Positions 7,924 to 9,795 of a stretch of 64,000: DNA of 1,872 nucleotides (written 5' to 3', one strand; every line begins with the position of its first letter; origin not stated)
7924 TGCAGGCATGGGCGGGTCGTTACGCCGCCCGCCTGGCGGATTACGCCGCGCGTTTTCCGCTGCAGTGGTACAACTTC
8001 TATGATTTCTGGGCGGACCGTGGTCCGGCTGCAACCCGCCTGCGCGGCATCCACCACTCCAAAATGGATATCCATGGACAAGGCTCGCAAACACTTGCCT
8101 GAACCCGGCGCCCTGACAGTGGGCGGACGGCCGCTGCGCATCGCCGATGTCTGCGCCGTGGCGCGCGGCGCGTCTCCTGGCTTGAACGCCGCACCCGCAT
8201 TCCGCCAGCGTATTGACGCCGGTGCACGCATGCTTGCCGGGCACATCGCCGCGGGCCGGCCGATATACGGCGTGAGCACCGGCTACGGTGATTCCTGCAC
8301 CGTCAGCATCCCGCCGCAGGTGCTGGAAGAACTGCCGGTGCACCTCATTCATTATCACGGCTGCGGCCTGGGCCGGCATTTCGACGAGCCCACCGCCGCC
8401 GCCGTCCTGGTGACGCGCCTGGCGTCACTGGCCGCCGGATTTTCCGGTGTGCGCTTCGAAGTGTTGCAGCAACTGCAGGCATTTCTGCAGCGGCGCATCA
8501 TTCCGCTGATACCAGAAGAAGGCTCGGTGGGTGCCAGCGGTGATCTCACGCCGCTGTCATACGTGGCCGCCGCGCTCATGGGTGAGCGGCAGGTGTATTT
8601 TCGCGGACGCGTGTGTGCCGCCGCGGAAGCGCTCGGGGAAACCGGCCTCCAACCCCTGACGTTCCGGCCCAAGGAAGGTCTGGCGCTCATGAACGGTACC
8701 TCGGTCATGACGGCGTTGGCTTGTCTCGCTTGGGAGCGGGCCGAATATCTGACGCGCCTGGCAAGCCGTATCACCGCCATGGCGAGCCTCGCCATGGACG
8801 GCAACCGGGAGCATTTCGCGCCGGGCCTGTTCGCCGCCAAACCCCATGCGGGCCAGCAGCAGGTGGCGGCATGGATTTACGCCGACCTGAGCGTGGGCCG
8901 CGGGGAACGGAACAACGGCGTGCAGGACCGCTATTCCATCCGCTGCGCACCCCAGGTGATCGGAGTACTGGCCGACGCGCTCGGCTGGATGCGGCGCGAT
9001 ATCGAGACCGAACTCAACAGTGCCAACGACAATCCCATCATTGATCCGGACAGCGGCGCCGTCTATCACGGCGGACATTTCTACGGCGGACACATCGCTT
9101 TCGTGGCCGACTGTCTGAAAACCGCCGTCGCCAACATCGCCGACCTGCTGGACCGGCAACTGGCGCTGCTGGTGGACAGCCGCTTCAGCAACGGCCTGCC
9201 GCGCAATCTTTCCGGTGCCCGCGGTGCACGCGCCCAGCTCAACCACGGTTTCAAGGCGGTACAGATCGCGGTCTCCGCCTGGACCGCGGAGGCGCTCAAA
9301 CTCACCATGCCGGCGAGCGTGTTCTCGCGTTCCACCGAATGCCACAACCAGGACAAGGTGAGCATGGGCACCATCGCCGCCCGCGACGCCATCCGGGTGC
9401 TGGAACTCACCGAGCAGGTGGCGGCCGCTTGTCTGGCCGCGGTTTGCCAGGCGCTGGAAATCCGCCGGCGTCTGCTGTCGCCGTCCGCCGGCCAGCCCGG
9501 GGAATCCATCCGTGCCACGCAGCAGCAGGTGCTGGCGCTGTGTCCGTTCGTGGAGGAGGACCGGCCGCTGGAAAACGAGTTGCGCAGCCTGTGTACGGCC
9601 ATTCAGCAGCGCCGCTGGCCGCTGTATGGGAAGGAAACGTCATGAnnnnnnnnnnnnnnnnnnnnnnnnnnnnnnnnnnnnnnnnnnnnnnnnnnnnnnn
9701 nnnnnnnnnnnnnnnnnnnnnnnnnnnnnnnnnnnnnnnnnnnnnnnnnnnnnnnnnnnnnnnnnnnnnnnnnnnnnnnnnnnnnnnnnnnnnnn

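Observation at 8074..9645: MIO ammonia-lyase inside the APE operon carries a Tyr-His dyad at the substrate-selectivity position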

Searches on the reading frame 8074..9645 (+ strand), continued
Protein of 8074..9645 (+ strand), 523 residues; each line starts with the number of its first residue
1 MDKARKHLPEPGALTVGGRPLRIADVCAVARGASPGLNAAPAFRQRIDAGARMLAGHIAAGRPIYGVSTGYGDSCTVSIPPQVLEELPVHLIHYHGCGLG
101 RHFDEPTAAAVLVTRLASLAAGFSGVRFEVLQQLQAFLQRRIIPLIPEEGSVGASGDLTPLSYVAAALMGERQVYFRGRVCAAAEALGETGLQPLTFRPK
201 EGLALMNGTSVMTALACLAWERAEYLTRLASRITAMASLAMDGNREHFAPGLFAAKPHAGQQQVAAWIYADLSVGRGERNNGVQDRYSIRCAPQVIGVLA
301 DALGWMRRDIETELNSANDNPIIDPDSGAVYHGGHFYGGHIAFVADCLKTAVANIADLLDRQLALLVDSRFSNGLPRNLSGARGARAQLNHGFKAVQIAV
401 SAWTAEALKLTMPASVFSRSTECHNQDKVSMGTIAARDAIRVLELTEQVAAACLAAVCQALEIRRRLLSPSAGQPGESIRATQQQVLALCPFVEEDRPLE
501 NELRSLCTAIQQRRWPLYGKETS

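Call 59: find_encoding_contigs(protein=P0001, flank=10000, max_places=3)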
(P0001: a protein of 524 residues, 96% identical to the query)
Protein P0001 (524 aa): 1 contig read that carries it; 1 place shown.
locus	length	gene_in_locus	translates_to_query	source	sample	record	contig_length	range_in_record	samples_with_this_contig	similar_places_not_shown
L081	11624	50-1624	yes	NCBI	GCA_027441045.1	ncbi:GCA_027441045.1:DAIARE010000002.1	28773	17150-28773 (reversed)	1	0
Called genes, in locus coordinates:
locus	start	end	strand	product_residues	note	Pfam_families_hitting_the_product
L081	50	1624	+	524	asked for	PF00221:Lyase_aromatic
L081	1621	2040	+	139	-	PF13279:4HBT_2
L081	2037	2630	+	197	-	-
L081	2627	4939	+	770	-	-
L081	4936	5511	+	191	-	PF11659:DUF3261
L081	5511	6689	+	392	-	PF00109:ketoacyl-synt, PF00108:Thiolase_N (faint), PF02801:Ketoacyl-synt_C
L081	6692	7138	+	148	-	PF22817:ApeP-like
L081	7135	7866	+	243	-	PF00106:adh_short, PF08659:KR, PF13561:adh_short_C2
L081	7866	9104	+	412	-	PF00109:ketoacyl-synt, PF02801:Ketoacyl-synt_C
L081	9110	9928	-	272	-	PF02585:PIG-L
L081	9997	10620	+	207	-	PF07894:SACK1 (faint), PF13091:PLDc_2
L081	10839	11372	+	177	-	-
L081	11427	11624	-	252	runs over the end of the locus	-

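Call 62: predict_structure(alignment_id=A1)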
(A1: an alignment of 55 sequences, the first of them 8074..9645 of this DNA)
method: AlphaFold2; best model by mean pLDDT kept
length: 523 residues; sequences in the alignment: 55
mean_pLDDT: 92.8   pTM: 0.93
mean pLDDT of the five models: 92.8, 92.8, 92.8, 92.0, 92.0
residues with pLDDT >= 90: 449; 70-90: 43; 50-70: 19; < 50: 12
segments of 3 or more residues with pLDDT < 50: 1-9, 521-523
pLDDT, mean of each block of 10 residues (from residue 1): 39 86 98 97 97 96 95 92 95 95 98 98 97 98 96 82 98 98 99 97 95 98 98 97 93 96 97 69 85 98 98 95 95 88 98 99 97 94 94 98 98 89 79 96 99 98 85 81 97 98 98 88 35
secondary structure, 60 per line:
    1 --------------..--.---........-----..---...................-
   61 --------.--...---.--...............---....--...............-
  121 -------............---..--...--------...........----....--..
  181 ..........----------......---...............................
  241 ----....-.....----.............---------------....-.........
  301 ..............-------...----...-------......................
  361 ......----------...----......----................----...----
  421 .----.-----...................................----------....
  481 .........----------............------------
elements in order: H23-30 H41-59 H81-95 E99-102 H105-119 H128-139 E147-149 H158-168 E173-176 E179-182 H183-190 H201-206 H210-240 H245-248 H250-254 H259-271 H287-290 H292-314 E322-324 E329-331 H339-366 H384-389 H394-409 H432-466 H477-489 H500-511

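Call 64: fold_search(model_id=the predicted structure, library=pdb)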
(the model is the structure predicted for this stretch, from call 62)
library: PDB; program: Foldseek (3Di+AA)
matches with E <= 10: 510; with E <= 0.001: 90
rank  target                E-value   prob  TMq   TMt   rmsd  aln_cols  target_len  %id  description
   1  2o78_C                8.7e-35  1.00  0.88  0.89   2.7       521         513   34  Tyrosine ammonia-lyase from Rhodobacter sphaeroides (His89Phe variant) complexed with cinnamic acid (released 2007-01-16)
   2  2o78_A                9.1e-35  1.00  0.87  0.89   4.0       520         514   34  Tyrosine ammonia-lyase from Rhodobacter sphaeroides (His89Phe variant) complexed with cinnamic acid (released 2007-01-16)
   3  2o6y_C                1.0e-34  1.00  0.88  0.89   2.7       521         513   34  Tyrosine ammonia-lyase from Rhodobacter sphaeroides (released 2007-01-16)
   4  2o6y_A                1.7e-34  1.00  0.87  0.89   4.0       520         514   34  Tyrosine ammonia-lyase from Rhodobacter sphaeroides (released 2007-01-16)
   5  2ohy_B                4.0e-34  1.00  0.88  0.88   3.4       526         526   33  X-ray Crystal Structure of Tyrosine Aminomutase from streptomyces globisporus (released 2007-06-12)
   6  3czo_A                1.1e-33  1.00  0.89  0.87   3.0       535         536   31  Crystal Structure of Double Mutant Phenylalanine Ammonia-Lyase From Anabaena Variabilis (released 2008-05-20)
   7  3kdz_A                1.2e-33  1.00  0.88  0.87   4.0       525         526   32  X-ray crystal structure of a tyrosine aminomutase mutant construct with bound ligand (released 2010-07-07)
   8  2ohy_A                1.5e-33  1.00  0.88  0.88   3.5       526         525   33  X-ray Crystal Structure of Tyrosine Aminomutase from streptomyces globisporus (released 2007-06-12)
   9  3kdy_A                2.0e-33  1.00  0.87  0.87   3.2       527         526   33  X-ray crystal structure of tyrosine aminomutase mutant construct (released 2010-07-07)
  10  3czo_D                4.3e-33  1.00  0.89  0.87   2.6       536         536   30  Crystal Structure of Double Mutant Phenylalanine Ammonia-Lyase From Anabaena Variabilis (released 2008-05-20)
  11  3czo_B                5.0e-33  1.00  0.90  0.88   2.6       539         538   30  Crystal Structure of Double Mutant Phenylalanine Ammonia-Lyase From Anabaena Variabilis (released 2008-05-20)
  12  5ltm_A                2.1e-32  1.00  0.90  0.88   2.3       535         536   30  Crystal structure of phenylalanine ammonia-lyase from Anabaena variabilis (Y78F-C503S-C565S) bound to cinnamate (released 2017-09-20)
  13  1b8f                  7.3e-32  1.00  0.88  0.91   2.4       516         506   29  Histidine ammonia-lyase (HAL) from Pseudomonas putida (released 1999-05-06)
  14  1gkj                  9.6e-32  1.00  0.88  0.91   2.6       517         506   30  Histidine Ammonia-Lyase (HAL) Mutant Y280F from Pseudomonas putida (released 2002-04-05)
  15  6v6h_C                1.1e-31  1.00  0.86  0.88   2.4       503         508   31  Crystal structure of histidine ammonia-lyase from Trypanosoma cruzi (released 2020-06-10)
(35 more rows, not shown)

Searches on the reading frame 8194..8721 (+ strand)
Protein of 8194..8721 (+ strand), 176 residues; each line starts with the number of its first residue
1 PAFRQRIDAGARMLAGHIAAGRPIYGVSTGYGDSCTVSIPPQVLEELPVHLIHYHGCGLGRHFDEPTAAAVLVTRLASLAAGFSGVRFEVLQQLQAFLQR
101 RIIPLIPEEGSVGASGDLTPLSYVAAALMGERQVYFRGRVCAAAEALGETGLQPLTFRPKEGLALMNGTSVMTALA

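Call 37: search_protein_families(library=ncbifam, max_evalue=0.001, proteins=[window:8194-8721:+])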
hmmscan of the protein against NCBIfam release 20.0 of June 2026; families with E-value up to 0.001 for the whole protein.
seq(176 aa): 8 families
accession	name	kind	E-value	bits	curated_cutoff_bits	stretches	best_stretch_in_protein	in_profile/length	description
NF006871.0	PRK09367.1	subfamily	2.6e-57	194.6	524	1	3-176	32-205/505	histidine ammonia-lyase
TIGR01225.1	hutH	equivalog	3.3e-56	190.8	539.15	1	3-176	29-202/506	histidine ammonia-lyase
TIGR03832.1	Tyr_2_3_mutase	equivalog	6.1e-44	150.4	501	1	16-175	40-199/507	tyrosine 2,3-aminomutase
NF053541.1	FlxA_rubin_TAL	equivalog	5.9e-42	143.7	700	1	18-175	36-193/498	flexirubin biosynthesis tyrosine ammonia-lyase FlxA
NF041222.1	BagA_FevW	exception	4.4e-41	141.1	1000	1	18-176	45-203/529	bagremycin/ferroverdin biosynthesis tyrosine ammonia-lyase BagA/FevW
TIGR04475.1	Phe_D_beta_mut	equivalog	4.3e-39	134.5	800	1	4-176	32-204/510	phenylalanine aminomutase (D-beta-phenylalanine forming)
TIGR01226.1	phe_am_lyase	equivalog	1.7e-36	125.8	519.15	1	5-176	64-244/680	phenylalanine ammonia-lyase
TIGR04473.1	taxol_Phe_23mut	exception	6e-25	87.6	1250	1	4-176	59-240/687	phenylalanine aminomutase (L-beta-phenylalanine forming)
